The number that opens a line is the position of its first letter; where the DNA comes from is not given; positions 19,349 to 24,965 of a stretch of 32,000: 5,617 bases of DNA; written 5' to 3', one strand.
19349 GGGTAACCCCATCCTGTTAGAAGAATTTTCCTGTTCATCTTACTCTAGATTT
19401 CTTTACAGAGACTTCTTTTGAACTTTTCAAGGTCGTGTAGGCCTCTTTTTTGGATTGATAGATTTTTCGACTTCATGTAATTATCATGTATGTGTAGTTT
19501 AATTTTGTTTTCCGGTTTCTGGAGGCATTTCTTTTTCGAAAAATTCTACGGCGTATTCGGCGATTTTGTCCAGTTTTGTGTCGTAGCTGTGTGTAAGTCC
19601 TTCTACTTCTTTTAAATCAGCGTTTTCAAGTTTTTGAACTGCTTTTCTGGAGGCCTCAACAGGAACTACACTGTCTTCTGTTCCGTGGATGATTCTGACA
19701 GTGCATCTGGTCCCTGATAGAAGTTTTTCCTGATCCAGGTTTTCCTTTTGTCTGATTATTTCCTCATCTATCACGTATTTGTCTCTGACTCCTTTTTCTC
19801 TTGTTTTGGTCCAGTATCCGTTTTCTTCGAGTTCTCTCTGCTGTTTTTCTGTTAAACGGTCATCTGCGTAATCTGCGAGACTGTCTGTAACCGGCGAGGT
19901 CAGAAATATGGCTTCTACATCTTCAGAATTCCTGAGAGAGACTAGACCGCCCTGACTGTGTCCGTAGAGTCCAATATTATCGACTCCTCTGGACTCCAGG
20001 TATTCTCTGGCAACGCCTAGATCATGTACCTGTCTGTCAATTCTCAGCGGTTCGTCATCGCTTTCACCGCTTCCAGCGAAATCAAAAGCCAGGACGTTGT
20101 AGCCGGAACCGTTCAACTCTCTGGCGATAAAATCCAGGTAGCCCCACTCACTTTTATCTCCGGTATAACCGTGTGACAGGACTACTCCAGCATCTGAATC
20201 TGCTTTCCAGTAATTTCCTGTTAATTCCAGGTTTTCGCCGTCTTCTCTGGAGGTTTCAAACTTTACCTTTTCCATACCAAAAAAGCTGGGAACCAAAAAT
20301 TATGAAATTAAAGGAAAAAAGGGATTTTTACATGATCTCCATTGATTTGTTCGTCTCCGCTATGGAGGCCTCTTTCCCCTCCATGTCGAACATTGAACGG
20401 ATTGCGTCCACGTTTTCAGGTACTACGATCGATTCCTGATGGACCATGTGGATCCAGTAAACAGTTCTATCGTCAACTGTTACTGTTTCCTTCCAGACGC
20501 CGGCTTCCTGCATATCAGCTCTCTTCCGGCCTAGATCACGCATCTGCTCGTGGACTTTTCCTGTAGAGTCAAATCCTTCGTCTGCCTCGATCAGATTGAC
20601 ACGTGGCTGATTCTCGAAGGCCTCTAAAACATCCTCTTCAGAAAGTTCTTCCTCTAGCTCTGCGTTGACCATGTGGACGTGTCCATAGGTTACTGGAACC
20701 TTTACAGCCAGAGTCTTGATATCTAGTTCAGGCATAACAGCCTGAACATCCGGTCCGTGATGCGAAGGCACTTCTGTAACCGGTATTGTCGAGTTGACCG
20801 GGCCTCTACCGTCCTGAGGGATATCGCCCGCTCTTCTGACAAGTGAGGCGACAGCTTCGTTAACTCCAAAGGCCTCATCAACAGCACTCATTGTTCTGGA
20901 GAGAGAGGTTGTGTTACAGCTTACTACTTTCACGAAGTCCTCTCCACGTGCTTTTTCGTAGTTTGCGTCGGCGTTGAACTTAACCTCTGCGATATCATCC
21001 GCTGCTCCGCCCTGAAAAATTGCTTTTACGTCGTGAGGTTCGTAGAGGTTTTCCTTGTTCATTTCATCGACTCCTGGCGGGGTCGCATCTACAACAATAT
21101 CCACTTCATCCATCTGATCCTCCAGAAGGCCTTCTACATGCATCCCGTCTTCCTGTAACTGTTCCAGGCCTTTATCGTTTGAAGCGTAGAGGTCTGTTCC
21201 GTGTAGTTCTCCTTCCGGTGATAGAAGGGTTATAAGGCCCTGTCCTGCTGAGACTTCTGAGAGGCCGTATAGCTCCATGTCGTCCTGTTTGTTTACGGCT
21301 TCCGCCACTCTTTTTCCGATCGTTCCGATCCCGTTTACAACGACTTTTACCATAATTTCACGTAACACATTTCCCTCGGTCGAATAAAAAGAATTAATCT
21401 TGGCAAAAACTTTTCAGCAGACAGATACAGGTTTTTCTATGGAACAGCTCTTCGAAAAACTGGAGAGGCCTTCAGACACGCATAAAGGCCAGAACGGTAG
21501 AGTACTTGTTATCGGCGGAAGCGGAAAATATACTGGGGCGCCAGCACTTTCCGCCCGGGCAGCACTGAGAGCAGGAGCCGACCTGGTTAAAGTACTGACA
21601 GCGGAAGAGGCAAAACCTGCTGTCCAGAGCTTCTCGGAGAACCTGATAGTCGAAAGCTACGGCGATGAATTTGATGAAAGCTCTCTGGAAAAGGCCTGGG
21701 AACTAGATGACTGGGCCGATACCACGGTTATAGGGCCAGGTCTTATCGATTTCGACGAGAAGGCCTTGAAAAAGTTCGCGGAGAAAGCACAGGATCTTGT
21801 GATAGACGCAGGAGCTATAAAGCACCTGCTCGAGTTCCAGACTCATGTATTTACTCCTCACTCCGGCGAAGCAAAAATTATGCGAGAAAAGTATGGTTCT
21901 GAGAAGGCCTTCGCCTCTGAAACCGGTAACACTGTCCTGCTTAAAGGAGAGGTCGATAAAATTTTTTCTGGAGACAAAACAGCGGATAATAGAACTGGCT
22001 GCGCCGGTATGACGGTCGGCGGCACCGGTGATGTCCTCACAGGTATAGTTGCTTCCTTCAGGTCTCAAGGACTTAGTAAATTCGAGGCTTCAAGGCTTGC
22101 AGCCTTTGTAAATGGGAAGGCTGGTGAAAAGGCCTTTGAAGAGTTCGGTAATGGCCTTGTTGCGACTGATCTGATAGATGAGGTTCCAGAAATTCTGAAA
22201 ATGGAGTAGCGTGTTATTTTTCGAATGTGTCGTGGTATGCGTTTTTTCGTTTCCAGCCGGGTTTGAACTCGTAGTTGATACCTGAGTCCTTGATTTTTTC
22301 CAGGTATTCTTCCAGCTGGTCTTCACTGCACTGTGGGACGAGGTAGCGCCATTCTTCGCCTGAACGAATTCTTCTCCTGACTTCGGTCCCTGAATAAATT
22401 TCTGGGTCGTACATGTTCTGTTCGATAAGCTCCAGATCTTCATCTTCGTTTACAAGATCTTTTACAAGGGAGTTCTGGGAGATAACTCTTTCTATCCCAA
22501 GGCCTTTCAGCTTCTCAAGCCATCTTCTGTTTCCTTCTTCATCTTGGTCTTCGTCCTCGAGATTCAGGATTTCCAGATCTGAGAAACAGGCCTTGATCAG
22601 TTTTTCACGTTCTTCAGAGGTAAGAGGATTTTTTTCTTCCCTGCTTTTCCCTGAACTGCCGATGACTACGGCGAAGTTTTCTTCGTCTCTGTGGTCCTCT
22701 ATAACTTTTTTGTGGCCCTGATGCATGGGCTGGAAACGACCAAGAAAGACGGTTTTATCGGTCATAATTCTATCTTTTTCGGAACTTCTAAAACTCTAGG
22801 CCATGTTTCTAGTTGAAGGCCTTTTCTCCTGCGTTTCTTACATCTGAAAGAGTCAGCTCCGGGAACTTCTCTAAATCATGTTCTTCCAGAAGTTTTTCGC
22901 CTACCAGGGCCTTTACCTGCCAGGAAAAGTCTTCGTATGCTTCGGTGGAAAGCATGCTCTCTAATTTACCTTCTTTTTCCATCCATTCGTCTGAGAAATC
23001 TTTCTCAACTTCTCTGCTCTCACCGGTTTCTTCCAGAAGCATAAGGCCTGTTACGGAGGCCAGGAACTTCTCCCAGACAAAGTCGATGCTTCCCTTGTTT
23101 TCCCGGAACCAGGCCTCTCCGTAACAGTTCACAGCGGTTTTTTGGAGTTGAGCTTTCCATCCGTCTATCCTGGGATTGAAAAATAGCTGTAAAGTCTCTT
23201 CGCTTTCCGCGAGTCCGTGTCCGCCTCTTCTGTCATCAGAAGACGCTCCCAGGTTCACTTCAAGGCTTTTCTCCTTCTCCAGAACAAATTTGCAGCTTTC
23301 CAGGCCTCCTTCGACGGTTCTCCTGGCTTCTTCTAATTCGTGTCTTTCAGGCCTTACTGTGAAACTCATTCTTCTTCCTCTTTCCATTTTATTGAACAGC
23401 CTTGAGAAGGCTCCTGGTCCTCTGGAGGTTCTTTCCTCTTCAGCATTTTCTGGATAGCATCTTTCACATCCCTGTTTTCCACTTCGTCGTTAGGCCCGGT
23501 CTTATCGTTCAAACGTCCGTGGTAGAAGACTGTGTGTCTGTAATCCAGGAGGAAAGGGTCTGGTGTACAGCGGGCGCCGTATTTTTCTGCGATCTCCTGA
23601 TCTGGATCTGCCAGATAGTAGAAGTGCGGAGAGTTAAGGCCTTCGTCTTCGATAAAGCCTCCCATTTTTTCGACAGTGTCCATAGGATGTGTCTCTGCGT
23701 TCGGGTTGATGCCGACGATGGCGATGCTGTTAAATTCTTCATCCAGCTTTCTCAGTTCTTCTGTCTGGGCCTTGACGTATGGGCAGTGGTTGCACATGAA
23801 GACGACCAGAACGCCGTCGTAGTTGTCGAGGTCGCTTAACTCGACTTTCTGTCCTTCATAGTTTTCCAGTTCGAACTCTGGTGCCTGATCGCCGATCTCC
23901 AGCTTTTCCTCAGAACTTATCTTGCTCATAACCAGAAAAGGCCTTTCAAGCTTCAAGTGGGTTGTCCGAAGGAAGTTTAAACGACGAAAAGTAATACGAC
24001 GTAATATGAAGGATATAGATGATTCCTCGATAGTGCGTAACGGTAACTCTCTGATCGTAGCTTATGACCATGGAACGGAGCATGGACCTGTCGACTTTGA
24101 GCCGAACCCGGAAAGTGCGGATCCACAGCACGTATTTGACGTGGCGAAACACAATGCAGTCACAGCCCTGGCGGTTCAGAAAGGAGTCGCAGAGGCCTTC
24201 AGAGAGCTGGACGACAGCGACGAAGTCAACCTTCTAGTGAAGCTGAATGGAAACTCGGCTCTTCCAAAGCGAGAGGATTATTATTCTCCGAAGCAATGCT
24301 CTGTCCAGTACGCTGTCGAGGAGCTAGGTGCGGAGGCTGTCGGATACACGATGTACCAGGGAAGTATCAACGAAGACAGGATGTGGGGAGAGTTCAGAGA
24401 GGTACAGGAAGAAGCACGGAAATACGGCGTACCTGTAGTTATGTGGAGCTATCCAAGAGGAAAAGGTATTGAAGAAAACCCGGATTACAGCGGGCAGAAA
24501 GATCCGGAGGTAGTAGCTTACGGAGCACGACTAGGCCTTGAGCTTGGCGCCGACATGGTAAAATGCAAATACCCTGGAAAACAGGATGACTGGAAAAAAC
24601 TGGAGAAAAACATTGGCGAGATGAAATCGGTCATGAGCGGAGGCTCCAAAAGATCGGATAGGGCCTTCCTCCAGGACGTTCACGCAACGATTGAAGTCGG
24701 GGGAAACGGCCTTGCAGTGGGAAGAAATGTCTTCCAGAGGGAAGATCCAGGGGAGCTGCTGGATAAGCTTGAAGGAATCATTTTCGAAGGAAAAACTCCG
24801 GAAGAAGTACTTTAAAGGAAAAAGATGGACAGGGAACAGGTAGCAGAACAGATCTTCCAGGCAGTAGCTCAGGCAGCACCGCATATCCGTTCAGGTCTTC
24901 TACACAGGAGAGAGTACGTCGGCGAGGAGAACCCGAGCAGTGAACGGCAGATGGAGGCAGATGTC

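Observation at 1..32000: Extreme over-representation of the palindrome AGGCCT (about one copy per 250 bp)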

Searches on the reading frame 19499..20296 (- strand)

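Call 7: search_protein_families(library=pfam, proteins=[window:19499-20296:-])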
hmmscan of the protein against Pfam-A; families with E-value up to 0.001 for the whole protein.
window:19499-20296:- (265 aa): 5 families
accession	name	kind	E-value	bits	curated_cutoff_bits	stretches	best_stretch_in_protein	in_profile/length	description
PF12697.13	Abhydrolase_6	-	3.5e-15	57.7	26.3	1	38-237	1-205/217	Alpha/beta hydrolase family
PF12146.15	Hydrolase_4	-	1.3e-14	54.5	27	1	34-139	3-113/239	Serine aminopeptidase, S33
PF00561.26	Abhydrolase_1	-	5.5e-12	46.3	25.8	1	38-121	3-84/245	alpha/beta hydrolase fold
PF00326.27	Peptidase_S9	-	1.2e-05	25.3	22.6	1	64-229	13-176/213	Prolyl oligopeptidase family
PF02230.22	Abhydrolase_2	-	2.3e-05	24.8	23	0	188-240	147-203/217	Phospholipase/Carboxylesterase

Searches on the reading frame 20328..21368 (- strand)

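Call 7: search_protein_families(library=pfam, proteins=[window:20328-21368:-])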
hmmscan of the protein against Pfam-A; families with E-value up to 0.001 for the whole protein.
window:20328-21368:- (346 aa): 4 families
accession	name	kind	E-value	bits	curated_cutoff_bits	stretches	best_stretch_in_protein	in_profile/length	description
PF02800.25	Gp_dh_C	-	3.8e-19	69.3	24.4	1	156-306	1-155/158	Glyceraldehyde 3-phosphate dehydrogenase, C-terminal domain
PF02774.23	Semialdhyde_dhC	-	5.1e-06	27.2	26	1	216-286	93-167/184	Semialdehyde dehydrogenase, dimerisation domain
PF01113.26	DapB_N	-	5.9e-05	23.6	25.6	0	7-100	1-79/124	Dihydrodipicolinate reductase, N-terminus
PF00044.30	Gp_dh_N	-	6.2e-05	23.7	31.7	1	7-96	1-95/101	Glyceraldehyde 3-phosphate dehydrogenase, NAD binding domain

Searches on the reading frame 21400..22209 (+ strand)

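Call 7: search_protein_families(library=pfam, proteins=[window:21400-22209:+])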
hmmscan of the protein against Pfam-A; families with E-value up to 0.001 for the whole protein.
window:21400-22209:+ (269 aa): 2 families
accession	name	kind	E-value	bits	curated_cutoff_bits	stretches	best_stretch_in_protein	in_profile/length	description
PF01256.23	Carb_kinase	-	1.3e-46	159.5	27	1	35-263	1-241/242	NAD(P)H-hydrate dehydratase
PF02110.20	HK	-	0.00037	20.4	27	1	168-264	144-243/247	Hydroxyethylthiazole kinase family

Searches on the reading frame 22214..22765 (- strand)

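Call 7: search_protein_families(library=pfam, proteins=[window:22214-22765:-])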
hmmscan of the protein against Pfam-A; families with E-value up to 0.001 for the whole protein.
window:22214-22765:- (183 aa): 1 family
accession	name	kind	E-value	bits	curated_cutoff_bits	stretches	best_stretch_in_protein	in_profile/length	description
PF01467.32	CTP_transf_like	-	1.5e-09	38.6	21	1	6-86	1-79/133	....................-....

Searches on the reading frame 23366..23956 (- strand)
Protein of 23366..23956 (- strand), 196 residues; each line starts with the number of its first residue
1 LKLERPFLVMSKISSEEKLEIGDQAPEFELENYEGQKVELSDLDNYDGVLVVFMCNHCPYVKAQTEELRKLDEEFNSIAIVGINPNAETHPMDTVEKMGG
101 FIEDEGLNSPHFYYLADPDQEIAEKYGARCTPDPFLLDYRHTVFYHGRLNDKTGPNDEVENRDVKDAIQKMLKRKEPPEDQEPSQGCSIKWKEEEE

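Call 8: search_protein_families(library=pfam, proteins=[window:23366-23956:-])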
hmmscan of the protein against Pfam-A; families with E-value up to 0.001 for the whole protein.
window:23366-23956:- (196 aa): 4 families
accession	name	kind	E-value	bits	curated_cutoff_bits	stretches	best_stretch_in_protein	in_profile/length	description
PF00578.27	AhpC-TSA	-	6.9e-21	74.9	26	1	21-144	1-122/124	AhpC/TSA family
PF08534.16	Redoxin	-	3.8e-16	59.6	26.6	1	22-158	3-140/148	Redoxin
PF13905.12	Thioredoxin_8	-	0.00013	22.7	27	1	49-140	4-91/94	Thioredoxin-like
PF13098.12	Thioredoxin_2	-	0.00066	20.4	27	0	48-140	7-85/104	Thioredoxin-like domain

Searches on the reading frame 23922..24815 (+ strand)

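Call 8: search_protein_families(library=pfam, proteins=[window:23922-24815:+])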
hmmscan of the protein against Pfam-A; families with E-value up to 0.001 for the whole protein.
window:23922-24815:+ (297 aa): 1 family
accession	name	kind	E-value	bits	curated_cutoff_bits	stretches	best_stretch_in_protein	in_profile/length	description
PF01791.15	DeoC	-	4.4e-34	118.5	23.8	1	44-273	2-229/229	DeoC/LacD family aldolase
